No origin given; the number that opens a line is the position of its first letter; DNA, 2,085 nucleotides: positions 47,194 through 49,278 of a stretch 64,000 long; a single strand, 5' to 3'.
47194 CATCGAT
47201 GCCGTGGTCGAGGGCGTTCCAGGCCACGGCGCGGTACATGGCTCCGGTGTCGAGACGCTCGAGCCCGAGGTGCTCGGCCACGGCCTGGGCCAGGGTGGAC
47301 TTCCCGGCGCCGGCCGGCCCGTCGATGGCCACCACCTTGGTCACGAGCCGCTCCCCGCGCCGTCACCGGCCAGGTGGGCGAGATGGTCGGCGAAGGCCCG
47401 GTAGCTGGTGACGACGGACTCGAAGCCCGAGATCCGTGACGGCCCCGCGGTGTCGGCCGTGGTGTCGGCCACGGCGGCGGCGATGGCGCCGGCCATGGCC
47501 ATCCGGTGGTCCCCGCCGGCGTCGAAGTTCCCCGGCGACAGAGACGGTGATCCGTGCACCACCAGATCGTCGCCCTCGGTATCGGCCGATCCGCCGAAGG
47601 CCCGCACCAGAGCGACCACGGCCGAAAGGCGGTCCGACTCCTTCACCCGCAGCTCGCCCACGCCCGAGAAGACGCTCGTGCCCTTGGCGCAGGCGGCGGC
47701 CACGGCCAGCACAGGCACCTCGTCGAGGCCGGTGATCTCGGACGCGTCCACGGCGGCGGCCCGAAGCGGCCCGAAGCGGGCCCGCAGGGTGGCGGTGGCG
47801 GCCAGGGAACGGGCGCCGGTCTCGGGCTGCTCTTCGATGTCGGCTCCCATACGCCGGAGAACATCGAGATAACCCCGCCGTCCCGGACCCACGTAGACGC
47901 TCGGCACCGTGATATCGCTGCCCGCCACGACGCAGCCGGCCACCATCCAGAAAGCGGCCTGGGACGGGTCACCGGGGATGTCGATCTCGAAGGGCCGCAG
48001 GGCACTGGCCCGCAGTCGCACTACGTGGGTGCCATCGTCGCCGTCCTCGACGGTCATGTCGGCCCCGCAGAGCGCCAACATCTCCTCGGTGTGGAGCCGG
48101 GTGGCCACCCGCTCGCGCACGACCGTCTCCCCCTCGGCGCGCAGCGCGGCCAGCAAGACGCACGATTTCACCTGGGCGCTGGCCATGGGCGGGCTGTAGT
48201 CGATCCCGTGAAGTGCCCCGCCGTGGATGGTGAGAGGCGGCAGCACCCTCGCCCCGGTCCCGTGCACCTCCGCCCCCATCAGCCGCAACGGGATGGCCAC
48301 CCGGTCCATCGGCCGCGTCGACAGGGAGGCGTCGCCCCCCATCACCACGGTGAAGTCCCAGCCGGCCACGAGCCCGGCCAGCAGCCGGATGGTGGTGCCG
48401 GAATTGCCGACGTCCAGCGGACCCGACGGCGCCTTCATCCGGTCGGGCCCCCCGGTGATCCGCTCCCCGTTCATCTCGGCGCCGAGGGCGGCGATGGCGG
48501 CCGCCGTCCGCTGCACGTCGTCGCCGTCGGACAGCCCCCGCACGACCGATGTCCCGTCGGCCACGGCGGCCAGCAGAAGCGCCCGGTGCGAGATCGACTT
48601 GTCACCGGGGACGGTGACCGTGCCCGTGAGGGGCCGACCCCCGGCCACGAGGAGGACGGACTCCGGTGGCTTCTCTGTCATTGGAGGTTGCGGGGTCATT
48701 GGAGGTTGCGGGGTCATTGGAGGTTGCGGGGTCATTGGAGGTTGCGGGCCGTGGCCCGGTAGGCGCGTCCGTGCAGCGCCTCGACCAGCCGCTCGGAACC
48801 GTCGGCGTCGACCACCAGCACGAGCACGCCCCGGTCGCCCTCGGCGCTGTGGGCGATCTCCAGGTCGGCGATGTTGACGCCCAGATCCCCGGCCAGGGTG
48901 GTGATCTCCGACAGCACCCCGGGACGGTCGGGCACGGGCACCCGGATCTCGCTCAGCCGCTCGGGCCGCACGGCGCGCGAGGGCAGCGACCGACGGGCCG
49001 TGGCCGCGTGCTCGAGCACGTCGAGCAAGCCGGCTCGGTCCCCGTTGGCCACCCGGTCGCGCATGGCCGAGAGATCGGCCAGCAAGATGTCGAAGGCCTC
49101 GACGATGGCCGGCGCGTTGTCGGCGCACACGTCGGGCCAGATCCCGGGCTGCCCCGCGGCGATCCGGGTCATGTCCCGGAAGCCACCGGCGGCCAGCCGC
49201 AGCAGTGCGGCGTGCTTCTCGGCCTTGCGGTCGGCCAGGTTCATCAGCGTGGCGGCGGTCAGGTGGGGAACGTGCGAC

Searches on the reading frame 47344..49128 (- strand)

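Call 35: search_protein_families(library=pfam, proteins=[window:47344-49128:-], max_evalue=0.001)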
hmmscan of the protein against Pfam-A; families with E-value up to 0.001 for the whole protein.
window:47344-49128:- (595 aa): 1 family
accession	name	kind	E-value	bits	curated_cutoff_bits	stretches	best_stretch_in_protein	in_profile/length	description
PF00275.25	EPSP_synthase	-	3.5e-90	303.2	22.8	1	162-583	2-417/417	EPSP synthase (3-phosphoshikimate 1-carboxyvinyltransferase)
